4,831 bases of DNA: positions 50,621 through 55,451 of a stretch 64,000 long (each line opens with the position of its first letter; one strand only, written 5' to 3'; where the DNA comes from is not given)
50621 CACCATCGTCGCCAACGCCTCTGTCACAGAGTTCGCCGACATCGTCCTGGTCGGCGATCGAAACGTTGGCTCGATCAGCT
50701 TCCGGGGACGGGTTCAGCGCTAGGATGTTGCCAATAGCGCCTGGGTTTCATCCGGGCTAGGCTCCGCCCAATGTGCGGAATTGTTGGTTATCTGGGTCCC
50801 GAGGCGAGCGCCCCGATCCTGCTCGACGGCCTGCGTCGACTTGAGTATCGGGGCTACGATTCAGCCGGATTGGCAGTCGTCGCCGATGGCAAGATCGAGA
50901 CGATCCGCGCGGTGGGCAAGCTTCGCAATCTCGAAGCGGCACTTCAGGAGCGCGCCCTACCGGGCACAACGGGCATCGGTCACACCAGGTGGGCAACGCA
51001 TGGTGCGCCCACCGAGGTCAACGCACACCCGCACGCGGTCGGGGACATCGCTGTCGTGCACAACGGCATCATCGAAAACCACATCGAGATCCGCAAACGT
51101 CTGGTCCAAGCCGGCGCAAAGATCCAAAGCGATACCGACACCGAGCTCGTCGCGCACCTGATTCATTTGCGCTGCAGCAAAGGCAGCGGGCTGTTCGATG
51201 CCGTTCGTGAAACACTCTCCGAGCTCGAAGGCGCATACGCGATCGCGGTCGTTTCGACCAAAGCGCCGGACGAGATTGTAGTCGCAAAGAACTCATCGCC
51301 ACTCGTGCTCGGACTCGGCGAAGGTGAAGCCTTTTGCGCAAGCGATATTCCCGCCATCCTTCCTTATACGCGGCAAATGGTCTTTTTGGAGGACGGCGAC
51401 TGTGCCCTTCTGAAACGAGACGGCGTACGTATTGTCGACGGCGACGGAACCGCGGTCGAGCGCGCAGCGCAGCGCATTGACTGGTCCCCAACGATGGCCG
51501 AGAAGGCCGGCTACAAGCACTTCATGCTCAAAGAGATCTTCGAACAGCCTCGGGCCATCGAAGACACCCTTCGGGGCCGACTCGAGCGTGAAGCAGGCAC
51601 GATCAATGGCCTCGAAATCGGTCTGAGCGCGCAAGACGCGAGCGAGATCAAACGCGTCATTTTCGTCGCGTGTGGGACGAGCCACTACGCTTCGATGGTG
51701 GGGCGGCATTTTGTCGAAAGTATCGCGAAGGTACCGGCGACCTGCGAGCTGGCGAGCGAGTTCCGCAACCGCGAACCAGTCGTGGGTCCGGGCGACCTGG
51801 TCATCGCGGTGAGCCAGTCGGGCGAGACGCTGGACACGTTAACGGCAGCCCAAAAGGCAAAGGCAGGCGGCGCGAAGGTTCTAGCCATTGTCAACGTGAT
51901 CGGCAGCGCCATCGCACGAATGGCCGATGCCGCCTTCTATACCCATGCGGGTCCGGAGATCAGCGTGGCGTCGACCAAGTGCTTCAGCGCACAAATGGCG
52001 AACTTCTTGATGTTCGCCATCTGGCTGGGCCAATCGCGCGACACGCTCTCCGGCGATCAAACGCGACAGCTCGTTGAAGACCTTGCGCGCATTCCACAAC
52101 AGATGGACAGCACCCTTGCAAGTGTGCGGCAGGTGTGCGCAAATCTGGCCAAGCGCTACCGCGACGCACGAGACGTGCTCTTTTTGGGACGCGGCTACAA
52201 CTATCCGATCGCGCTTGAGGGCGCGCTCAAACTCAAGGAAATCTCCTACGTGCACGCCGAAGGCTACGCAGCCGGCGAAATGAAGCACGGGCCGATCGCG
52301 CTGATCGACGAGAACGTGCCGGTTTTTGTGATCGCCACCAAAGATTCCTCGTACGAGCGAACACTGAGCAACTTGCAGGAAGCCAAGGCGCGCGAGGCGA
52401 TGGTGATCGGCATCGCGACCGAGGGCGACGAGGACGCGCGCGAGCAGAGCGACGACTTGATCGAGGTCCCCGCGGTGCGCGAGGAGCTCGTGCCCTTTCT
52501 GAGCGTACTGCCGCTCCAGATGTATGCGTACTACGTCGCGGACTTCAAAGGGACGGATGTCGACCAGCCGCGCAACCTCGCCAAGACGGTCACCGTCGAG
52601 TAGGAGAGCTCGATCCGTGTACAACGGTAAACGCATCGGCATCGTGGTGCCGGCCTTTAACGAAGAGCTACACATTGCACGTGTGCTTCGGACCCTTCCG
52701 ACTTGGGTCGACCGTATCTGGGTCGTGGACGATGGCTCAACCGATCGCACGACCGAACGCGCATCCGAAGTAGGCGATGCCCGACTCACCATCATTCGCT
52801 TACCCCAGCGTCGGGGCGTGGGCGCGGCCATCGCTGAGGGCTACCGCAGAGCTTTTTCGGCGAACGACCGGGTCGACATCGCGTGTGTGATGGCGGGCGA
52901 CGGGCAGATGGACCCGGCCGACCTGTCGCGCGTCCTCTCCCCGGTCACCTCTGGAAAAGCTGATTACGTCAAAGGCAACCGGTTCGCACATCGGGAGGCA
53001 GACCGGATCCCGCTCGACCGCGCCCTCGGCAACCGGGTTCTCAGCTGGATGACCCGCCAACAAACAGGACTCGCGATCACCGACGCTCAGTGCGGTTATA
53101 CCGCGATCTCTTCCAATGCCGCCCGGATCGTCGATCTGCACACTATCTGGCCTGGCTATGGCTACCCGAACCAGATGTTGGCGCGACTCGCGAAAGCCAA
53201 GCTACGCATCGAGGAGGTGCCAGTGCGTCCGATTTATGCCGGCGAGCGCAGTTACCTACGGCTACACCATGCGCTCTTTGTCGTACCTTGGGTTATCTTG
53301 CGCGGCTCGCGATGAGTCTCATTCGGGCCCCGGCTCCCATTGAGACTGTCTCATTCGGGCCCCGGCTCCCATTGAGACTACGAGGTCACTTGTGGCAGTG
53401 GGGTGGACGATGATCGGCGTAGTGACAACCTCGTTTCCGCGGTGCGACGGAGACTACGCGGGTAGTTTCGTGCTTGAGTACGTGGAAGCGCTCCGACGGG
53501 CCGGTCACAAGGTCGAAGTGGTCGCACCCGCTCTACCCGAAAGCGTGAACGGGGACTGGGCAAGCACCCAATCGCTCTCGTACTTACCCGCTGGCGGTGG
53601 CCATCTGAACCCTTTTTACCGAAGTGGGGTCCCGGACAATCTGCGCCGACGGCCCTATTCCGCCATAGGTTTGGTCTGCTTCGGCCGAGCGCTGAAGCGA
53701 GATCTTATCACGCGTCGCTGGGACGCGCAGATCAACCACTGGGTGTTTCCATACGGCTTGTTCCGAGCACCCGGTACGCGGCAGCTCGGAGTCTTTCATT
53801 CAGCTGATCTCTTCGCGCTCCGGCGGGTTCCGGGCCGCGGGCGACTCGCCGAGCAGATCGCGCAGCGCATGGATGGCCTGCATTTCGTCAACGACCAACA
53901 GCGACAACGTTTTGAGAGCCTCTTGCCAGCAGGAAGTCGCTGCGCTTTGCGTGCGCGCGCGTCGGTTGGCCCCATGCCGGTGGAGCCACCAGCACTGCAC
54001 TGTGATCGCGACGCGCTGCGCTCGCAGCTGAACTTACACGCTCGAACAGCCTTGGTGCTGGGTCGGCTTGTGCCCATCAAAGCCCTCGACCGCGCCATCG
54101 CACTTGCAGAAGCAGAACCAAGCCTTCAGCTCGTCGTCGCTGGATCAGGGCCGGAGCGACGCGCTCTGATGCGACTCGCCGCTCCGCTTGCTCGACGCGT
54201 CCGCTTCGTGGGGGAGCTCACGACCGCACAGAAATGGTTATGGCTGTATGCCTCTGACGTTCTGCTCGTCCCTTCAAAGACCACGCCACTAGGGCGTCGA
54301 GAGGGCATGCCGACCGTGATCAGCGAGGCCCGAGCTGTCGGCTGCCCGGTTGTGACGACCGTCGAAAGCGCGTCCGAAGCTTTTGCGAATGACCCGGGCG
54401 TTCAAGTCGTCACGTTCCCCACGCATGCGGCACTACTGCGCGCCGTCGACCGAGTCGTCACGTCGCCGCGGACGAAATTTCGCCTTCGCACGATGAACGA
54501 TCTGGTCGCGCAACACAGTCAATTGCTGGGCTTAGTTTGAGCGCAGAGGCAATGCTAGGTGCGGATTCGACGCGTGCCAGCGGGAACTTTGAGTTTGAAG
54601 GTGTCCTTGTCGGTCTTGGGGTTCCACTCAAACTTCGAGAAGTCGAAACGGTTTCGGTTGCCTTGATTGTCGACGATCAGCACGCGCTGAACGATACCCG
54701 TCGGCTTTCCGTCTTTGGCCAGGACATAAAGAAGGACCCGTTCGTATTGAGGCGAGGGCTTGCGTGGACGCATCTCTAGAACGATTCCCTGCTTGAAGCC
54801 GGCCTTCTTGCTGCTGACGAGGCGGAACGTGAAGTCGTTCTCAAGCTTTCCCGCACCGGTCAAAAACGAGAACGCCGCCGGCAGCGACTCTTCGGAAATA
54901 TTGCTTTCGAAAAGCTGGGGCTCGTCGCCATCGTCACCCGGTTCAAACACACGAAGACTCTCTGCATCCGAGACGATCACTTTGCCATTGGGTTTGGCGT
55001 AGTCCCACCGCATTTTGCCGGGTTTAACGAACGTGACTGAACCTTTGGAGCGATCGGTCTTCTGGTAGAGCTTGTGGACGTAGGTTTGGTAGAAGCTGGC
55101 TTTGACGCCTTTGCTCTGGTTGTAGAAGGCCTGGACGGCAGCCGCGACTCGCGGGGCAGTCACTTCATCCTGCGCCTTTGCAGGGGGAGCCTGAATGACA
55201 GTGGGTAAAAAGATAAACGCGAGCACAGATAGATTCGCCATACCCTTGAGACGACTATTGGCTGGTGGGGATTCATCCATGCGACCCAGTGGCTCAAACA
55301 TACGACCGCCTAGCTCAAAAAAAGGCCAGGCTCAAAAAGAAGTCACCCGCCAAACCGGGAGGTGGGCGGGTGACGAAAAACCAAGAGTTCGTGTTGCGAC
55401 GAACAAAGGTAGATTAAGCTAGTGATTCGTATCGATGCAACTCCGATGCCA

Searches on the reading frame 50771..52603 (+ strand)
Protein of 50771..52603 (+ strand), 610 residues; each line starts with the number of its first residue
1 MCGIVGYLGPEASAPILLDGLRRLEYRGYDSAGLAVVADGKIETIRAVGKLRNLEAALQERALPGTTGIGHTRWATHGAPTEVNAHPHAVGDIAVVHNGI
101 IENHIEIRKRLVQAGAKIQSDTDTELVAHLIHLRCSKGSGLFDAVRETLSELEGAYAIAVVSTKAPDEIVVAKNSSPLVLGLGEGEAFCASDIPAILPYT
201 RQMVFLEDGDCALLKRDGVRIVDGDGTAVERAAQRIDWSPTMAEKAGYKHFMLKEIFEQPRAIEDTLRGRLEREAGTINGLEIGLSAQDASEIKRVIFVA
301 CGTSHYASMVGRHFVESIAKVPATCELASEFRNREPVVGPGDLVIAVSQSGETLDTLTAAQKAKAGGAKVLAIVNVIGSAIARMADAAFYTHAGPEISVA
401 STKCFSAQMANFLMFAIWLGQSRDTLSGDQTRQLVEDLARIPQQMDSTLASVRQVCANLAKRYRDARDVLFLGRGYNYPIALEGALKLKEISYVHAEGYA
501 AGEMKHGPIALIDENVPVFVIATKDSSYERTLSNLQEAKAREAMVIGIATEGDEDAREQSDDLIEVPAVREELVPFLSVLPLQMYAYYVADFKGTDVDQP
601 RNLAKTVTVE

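Call 61: search_protein_families(library=pfam, proteins=[window:50771-52603:+], max_evalue=0.00001)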
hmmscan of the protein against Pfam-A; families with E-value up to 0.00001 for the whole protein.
window:50771-52603:+ (610 aa): 3 families
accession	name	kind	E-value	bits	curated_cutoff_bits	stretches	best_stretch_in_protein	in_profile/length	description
PF01380.27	SIS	-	4.2e-60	201.7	25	2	293-417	5-130/131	SIS domain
PF13522.11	GATase_6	-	2e-19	70.4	27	1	65-191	10-129/130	Glutamine amidotransferase domain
PF13537.11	GATase_7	-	3.8e-13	50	25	1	90-197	21-122/123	Glutamine amidotransferase domain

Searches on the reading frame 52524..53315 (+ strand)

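Call 62: search_protein_families(library=pfam, proteins=[window:52524-53315:+], max_evalue=0.00001)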
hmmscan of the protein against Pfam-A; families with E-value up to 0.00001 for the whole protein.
window:52524-53315:+ (263 aa): 1 family
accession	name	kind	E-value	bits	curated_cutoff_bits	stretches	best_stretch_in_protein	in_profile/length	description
PF00535.33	Glycos_transf_2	-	1.4e-19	71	23.3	1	40-161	2-123/168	Glycosyl transferase family 2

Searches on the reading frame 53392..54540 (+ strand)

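Call 62: search_protein_families(library=pfam, proteins=[window:53392-54540:+], max_evalue=0.00001)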
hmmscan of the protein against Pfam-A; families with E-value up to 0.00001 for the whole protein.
window:53392-54540:+ (382 aa): 3 families
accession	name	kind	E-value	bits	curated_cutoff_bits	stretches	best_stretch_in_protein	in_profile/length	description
PF00534.26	Glycos_transf_1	-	4.7e-17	62.5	26.4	1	214-361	12-161/172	Glycosyl transferases group 1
PF13692.12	Glyco_trans_1_4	-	2.3e-15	57.5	27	1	219-355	3-139/142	Glycosyl transferases group 1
PF13439.12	Glyco_transf_4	-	8.8e-06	26.3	28.5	0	24-176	5-150/170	Glycosyltransferase Family 4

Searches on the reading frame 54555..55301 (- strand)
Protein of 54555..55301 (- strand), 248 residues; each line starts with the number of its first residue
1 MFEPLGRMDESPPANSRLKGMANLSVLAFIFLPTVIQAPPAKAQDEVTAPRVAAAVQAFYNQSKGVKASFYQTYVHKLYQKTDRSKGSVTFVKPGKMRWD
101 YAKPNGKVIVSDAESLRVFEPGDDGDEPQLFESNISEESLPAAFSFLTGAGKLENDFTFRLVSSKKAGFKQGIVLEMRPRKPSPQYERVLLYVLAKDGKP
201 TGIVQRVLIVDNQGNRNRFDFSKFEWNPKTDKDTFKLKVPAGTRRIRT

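Call 62: search_protein_families(library=pfam, proteins=[window:54555-55301:-], max_evalue=0.00001)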
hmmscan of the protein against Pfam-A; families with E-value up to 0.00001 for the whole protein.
window:54555-55301:- (248 aa): 1 family
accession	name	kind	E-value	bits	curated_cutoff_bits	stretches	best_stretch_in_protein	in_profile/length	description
PF03548.22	LolA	-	9.7e-23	81.1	23.6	1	62-237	2-164/165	Outer membrane lipoprotein carrier protein LolA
